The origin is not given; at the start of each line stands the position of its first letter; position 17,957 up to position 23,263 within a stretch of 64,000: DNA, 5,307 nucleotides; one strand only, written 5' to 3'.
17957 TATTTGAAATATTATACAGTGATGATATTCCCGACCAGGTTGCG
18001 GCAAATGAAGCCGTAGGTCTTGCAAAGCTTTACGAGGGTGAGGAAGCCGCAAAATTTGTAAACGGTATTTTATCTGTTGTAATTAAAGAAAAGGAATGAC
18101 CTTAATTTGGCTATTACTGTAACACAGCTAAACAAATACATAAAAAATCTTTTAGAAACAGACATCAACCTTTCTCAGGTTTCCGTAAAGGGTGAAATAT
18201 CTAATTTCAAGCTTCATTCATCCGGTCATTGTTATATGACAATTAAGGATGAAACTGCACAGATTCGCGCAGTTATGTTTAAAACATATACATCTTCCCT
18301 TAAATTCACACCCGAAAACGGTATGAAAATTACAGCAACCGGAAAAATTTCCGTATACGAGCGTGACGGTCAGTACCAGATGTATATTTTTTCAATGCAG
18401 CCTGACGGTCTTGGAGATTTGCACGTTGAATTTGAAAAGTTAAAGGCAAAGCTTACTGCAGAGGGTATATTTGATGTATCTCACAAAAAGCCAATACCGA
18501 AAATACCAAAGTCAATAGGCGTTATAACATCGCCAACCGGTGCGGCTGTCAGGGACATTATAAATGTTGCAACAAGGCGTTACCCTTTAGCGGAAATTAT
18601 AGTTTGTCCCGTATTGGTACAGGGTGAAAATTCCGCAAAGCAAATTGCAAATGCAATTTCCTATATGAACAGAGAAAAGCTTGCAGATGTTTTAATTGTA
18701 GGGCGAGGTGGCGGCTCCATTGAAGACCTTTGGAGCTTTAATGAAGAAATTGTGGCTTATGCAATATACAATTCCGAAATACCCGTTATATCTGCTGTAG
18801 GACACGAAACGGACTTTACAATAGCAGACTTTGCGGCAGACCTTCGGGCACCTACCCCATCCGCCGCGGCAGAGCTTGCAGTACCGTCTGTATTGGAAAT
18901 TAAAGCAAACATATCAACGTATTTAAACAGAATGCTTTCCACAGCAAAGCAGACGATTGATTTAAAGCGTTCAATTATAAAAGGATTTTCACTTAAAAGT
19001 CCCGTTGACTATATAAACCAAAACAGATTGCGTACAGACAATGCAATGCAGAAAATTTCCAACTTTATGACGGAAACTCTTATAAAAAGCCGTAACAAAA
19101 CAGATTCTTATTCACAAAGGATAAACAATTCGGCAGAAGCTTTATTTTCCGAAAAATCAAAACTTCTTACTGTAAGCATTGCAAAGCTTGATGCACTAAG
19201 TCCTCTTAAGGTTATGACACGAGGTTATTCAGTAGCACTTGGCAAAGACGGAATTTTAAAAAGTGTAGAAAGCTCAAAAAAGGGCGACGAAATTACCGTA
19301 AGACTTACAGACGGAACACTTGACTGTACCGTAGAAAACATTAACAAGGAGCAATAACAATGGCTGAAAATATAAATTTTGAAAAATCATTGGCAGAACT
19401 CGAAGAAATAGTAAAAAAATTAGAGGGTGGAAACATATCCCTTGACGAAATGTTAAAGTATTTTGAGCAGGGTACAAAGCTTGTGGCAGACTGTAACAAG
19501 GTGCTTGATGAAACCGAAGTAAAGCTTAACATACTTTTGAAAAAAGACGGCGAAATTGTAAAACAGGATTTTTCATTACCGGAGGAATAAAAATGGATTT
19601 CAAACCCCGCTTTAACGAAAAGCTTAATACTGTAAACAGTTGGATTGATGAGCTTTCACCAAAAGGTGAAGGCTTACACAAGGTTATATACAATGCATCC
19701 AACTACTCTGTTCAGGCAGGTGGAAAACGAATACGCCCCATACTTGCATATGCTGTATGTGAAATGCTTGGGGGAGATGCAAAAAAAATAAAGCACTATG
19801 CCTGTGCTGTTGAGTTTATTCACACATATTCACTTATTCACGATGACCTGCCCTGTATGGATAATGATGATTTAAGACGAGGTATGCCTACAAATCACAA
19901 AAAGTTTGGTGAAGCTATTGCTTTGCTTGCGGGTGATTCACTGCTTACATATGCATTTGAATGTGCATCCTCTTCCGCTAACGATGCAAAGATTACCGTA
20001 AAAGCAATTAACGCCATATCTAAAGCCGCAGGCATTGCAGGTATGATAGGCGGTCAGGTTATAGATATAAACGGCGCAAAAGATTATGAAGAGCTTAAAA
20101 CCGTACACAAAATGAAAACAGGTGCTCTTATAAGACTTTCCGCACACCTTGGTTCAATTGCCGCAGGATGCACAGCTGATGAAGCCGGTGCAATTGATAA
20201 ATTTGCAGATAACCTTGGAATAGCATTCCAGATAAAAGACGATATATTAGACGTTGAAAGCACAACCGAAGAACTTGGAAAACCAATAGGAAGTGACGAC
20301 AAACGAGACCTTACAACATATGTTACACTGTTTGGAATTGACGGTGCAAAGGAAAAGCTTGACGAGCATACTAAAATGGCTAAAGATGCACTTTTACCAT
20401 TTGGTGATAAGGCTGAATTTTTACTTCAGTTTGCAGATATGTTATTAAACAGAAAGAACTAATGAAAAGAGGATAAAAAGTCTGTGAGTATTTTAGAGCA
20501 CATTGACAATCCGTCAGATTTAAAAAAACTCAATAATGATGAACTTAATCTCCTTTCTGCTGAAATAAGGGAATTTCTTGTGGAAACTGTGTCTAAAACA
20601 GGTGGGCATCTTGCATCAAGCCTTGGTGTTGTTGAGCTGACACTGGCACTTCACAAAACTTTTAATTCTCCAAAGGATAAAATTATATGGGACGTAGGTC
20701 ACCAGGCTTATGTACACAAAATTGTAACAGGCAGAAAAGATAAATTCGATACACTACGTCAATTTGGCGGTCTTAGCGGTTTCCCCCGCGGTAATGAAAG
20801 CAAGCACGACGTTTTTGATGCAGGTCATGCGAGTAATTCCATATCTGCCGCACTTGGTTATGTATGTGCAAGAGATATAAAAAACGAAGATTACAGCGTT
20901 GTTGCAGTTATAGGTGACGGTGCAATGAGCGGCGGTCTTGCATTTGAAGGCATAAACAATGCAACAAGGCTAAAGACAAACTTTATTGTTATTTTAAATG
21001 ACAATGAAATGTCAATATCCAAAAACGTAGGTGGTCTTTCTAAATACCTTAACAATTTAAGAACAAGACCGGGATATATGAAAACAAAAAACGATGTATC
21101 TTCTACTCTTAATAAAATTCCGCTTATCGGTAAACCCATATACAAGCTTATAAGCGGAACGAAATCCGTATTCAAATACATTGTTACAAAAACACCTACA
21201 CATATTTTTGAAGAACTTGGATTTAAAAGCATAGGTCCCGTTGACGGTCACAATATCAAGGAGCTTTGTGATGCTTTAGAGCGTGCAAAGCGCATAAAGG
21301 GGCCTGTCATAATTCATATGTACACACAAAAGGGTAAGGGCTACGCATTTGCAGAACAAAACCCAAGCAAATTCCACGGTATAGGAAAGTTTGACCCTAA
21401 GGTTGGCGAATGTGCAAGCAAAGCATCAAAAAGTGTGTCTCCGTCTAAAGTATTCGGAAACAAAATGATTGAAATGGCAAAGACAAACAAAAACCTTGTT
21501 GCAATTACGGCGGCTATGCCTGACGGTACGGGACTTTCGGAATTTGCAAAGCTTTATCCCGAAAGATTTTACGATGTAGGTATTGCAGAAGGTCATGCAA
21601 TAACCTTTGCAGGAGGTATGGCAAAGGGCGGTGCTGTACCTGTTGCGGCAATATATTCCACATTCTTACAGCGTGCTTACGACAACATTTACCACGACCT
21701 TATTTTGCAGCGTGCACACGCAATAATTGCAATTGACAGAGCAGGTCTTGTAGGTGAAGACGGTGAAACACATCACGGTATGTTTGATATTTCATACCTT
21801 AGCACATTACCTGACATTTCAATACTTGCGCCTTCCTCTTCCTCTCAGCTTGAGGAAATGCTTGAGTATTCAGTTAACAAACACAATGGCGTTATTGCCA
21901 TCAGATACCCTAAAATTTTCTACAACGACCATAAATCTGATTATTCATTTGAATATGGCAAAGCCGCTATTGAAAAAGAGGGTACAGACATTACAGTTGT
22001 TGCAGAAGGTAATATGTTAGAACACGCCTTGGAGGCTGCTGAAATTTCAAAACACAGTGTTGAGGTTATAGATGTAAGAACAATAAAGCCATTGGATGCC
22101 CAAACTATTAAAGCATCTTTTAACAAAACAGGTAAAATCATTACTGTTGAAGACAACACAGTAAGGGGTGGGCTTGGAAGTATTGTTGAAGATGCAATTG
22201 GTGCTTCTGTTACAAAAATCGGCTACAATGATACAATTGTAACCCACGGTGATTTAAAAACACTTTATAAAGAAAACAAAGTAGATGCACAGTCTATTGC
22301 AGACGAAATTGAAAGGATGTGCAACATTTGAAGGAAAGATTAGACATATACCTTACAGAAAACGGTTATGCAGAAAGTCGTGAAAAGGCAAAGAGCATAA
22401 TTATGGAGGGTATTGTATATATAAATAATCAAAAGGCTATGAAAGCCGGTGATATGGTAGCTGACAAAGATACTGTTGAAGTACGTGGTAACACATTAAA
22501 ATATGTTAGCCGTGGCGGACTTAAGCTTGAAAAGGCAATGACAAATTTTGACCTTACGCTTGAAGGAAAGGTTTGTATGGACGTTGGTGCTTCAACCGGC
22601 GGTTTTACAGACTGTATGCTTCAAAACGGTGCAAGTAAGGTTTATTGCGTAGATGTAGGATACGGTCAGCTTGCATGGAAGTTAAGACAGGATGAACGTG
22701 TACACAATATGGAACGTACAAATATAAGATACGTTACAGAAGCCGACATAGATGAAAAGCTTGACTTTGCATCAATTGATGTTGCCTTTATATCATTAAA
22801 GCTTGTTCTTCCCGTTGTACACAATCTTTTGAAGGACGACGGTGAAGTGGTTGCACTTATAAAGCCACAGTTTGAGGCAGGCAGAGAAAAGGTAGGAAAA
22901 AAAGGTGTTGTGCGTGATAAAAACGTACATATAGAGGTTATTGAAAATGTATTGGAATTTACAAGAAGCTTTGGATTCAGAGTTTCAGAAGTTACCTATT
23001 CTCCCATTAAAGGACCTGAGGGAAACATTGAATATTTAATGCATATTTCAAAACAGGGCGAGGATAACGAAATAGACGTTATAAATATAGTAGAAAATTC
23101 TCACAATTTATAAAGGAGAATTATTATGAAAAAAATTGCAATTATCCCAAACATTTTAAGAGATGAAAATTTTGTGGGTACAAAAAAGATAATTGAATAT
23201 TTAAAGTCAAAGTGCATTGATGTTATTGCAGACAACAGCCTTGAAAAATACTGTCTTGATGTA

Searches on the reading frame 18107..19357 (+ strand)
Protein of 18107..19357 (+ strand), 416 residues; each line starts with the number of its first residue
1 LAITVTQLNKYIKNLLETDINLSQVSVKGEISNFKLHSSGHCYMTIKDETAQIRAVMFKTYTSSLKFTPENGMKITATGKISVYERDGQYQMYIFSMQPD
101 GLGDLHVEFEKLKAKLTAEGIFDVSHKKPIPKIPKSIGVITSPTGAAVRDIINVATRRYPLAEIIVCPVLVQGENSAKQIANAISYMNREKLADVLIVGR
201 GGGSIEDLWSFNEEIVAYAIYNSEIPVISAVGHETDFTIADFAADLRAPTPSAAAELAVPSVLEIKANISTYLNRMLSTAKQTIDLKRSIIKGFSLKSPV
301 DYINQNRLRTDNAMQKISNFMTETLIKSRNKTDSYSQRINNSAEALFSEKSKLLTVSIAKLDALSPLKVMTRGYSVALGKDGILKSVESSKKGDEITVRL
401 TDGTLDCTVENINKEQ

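Call 72: search_protein_families(library=pfam, proteins=[window:18107-19357:+], max_evalue=0.00001)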
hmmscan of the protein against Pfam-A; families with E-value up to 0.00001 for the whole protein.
window:18107-19357:+ (416 aa): 3 families
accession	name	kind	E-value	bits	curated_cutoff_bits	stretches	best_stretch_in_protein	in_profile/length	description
PF02601.20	Exonuc_VII_L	-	8.8e-95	318.2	35.9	1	121-408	1-315/315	Exonuclease VII, large subunit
PF13742.12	tRNA_anti_2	-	1.8e-33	115.1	27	1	3-98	1-95/95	OB-fold nucleic acid binding domain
PF01336.31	tRNA_anti-codon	-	1.2e-13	51.3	27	1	25-99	1-74/75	OB-fold nucleic acid binding domain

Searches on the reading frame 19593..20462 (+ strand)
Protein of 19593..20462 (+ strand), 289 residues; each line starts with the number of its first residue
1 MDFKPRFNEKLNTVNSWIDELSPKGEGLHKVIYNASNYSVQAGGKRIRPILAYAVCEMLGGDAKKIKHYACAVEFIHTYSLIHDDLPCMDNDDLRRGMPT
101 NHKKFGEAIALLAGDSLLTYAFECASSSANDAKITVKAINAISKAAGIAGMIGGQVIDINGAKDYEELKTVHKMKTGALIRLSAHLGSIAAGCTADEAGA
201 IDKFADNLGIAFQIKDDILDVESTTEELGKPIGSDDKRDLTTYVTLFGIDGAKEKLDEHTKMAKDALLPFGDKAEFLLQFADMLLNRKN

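Call 72: search_protein_families(library=pfam, proteins=[window:19593-20462:+], max_evalue=0.00001)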
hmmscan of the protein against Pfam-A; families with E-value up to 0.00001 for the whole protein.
window:19593-20462:+ (289 aa): 1 family
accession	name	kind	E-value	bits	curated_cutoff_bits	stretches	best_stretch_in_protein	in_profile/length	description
PF00348.22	polyprenyl_synt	-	2.2e-57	194.6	27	1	30-259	2-233/251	Polyprenyl synthetase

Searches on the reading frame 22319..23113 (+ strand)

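Call 72: search_protein_families(library=pfam, proteins=[window:22319-23113:+], max_evalue=0.00001)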
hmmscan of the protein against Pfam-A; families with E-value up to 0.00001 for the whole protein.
window:22319-23113:+ (264 aa): 2 families
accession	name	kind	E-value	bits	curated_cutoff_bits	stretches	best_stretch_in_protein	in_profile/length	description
PF01728.25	FtsJ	-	1.4e-46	159.2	24.1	1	62-243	1-179/181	FtsJ-like methyltransferase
PF01479.30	S4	-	1e-08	35.2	22.8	1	6-53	1-48/48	S4 domain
